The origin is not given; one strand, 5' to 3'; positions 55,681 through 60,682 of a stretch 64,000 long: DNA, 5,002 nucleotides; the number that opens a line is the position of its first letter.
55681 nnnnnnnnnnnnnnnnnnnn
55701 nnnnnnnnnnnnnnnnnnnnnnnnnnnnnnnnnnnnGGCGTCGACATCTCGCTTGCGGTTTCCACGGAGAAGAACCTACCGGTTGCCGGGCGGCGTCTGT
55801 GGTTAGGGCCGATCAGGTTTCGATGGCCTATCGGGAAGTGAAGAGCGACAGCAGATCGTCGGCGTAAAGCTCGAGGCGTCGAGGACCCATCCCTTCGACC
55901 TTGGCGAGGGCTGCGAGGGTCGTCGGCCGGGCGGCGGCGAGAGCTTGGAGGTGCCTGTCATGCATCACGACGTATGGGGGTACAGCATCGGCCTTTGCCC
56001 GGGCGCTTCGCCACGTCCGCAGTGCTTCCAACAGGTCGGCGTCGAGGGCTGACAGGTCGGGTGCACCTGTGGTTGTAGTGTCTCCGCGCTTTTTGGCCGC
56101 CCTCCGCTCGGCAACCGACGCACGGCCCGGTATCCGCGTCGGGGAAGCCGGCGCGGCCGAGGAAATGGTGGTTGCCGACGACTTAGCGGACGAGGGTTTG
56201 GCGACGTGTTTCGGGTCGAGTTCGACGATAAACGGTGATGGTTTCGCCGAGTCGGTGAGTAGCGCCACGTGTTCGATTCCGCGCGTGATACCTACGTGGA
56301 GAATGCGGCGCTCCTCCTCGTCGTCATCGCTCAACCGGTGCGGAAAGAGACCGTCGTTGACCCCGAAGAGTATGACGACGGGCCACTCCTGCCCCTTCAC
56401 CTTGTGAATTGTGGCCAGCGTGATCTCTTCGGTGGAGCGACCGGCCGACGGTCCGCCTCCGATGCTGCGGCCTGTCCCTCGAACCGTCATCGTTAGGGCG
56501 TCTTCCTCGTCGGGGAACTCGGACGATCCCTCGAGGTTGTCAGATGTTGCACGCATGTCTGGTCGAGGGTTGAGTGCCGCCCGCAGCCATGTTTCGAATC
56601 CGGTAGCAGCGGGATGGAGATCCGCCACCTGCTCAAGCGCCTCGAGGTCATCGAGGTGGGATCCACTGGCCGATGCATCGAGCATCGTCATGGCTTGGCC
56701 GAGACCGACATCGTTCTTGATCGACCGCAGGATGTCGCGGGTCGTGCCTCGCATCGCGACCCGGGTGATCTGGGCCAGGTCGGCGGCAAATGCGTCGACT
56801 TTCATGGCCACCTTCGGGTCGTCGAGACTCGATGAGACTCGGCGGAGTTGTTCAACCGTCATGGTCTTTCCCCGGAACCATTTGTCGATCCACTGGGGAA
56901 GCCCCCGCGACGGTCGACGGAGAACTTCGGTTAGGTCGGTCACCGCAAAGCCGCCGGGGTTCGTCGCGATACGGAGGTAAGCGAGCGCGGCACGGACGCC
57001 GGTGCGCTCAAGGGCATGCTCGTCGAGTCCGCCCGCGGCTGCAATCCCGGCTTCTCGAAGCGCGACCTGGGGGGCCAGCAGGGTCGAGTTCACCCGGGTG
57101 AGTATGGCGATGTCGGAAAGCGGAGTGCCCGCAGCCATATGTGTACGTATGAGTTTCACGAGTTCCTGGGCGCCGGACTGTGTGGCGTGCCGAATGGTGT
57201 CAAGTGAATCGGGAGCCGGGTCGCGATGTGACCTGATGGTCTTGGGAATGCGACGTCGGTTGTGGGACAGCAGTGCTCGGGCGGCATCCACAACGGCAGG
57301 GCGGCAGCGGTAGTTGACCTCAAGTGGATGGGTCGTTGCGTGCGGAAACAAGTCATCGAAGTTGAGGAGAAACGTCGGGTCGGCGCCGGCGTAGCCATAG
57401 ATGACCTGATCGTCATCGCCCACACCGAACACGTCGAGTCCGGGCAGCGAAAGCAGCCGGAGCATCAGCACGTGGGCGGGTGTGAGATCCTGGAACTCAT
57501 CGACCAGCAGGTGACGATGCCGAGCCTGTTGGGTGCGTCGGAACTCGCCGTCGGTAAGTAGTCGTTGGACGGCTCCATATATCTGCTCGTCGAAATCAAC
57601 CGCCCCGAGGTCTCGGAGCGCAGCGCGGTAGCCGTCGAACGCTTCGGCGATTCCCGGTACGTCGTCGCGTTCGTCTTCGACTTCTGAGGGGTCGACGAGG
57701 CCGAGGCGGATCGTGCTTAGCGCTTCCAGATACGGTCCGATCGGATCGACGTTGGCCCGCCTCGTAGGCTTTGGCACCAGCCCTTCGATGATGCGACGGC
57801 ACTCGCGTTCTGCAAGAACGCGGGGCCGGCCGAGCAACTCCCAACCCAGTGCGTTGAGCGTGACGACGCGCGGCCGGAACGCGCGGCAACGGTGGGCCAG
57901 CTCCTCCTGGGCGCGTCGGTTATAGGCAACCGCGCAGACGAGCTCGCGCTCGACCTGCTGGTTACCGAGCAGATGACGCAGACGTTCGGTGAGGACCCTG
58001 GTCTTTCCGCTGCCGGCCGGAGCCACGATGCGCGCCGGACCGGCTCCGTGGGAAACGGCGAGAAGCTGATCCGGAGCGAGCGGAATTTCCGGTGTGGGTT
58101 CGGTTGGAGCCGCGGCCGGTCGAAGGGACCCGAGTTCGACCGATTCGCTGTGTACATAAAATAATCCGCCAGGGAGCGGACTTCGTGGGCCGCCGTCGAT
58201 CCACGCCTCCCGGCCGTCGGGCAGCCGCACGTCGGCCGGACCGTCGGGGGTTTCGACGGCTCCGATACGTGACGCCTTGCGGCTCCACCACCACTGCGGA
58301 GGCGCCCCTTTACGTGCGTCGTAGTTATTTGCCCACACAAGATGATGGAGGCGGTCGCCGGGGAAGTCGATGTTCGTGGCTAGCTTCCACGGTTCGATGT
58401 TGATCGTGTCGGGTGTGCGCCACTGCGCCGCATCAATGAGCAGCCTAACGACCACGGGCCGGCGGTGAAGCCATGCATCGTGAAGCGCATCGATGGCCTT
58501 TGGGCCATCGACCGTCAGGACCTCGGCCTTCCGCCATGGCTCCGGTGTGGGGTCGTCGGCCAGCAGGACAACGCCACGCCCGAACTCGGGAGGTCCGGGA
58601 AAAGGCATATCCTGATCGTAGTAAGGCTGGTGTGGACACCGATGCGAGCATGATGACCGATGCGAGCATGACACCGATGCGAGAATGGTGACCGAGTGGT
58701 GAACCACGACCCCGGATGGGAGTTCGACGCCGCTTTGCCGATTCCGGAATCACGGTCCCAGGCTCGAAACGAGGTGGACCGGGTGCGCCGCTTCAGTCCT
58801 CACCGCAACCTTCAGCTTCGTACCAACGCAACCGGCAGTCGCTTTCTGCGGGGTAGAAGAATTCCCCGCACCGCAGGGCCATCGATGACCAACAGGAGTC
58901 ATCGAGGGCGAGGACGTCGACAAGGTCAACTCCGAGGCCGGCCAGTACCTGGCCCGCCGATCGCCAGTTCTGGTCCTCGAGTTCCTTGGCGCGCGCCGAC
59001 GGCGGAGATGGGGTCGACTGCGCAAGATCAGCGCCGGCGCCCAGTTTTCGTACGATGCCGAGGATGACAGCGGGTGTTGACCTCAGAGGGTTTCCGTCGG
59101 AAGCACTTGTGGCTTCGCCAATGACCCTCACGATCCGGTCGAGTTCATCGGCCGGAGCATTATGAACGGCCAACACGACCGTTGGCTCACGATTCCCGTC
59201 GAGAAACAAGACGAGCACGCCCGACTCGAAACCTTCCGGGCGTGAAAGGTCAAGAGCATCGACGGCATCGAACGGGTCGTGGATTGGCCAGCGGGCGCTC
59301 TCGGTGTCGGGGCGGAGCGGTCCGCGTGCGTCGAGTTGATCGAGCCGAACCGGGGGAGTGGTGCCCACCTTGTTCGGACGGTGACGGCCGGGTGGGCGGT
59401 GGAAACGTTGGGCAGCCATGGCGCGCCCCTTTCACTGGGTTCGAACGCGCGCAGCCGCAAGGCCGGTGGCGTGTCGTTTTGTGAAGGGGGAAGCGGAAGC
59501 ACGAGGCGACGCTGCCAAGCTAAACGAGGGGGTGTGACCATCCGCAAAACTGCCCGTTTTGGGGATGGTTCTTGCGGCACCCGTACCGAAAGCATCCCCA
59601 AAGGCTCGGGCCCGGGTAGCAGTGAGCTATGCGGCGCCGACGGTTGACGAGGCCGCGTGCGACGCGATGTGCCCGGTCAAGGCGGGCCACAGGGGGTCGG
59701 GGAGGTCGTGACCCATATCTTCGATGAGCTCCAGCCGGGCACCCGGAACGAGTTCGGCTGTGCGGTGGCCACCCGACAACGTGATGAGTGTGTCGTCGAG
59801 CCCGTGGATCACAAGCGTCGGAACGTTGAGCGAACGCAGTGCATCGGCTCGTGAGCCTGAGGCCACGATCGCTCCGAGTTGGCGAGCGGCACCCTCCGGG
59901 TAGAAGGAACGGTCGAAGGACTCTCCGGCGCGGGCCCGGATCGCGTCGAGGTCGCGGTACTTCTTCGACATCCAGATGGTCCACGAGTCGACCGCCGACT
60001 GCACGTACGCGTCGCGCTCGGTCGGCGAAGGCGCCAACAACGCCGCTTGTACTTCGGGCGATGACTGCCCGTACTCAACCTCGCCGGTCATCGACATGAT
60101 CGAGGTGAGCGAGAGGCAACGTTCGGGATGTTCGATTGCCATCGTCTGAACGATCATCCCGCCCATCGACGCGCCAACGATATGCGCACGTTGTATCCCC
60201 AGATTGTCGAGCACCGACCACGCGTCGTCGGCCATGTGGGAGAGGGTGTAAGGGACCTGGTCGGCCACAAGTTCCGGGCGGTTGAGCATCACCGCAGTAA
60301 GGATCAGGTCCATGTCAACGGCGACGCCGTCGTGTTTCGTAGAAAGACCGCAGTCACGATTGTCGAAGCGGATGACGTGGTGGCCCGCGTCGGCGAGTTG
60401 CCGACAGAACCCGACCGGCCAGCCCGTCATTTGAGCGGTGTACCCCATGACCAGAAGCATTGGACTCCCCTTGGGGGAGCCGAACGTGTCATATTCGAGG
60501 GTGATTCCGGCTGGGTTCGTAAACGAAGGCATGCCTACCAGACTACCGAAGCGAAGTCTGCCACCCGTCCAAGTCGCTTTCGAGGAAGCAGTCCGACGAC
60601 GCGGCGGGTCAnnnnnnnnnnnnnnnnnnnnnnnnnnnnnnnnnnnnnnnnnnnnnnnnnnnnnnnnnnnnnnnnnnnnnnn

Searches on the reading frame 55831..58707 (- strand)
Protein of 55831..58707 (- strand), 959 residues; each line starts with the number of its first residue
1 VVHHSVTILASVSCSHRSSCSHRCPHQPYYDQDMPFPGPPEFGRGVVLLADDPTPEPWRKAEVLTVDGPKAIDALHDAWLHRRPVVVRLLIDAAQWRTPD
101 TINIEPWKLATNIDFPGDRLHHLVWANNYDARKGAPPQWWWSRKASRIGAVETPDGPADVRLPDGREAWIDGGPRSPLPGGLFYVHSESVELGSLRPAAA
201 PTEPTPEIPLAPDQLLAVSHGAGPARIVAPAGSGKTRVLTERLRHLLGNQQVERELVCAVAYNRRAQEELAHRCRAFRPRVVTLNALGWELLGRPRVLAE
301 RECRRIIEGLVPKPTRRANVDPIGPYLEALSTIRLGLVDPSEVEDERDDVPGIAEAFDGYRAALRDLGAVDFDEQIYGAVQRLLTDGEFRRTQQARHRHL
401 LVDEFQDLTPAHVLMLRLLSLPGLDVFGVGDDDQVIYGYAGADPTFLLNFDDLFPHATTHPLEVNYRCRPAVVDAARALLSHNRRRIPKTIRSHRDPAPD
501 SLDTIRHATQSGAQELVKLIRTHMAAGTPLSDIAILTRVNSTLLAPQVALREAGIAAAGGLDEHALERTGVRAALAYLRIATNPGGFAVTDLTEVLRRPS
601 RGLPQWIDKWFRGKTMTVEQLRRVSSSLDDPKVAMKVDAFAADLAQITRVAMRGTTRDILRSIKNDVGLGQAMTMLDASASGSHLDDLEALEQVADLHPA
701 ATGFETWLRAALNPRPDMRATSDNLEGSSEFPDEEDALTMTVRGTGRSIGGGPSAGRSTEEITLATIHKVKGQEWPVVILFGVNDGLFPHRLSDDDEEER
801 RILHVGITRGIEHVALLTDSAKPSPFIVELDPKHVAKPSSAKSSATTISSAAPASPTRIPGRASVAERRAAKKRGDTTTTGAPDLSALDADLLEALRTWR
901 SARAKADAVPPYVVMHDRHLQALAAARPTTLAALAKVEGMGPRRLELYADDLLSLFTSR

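Call 89: search_protein_families(library=pfam, proteins=[window:55831-58707:-], max_evalue=0.001)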
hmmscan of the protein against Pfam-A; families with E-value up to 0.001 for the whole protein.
window:55831-58707:- (959 aa): 6 families
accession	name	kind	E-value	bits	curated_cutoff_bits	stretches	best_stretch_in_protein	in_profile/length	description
PF00580.27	UvrD-helicase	-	2.1e-34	119.9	23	2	338-454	150-270/271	UvrD/REP helicase N-terminal domain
PF13361.12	UvrD_C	-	2.1e-25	90.3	25.6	2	759-810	284-339/350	UvrD-like helicase C-terminal domain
PF00570.28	HRDC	-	1.6e-19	70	23.8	1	890-954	2-66/68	HRDC domain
PF13245.12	AAA_19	-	1.5e-15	58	25.1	1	223-438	12-132/134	AAA domain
PF13538.12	UvrD_C_2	-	7.8e-09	35.7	27.4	1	764-816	4-51/52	UvrD-like helicase C-terminal domain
PF13401.12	AAA_22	-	0.00063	20.5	27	0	221-263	4-43/130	AAA domain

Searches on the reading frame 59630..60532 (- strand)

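Call 89: search_protein_families(library=pfam, proteins=[window:59630-60532:-], max_evalue=0.001)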
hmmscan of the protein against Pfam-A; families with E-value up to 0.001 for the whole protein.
window:59630-60532:- (301 aa): 3 families
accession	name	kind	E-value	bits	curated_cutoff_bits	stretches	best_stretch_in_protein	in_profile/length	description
PF00561.26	Abhydrolase_1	-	8.2e-24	85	25.8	1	24-276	2-239/245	alpha/beta hydrolase fold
PF12697.13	Abhydrolase_6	-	1.6e-10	42.4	26.3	1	36-277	12-205/217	Alpha/beta hydrolase family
PF12146.15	Hydrolase_4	-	1.8e-10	41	27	1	100-277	58-234/239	Serine aminopeptidase, S33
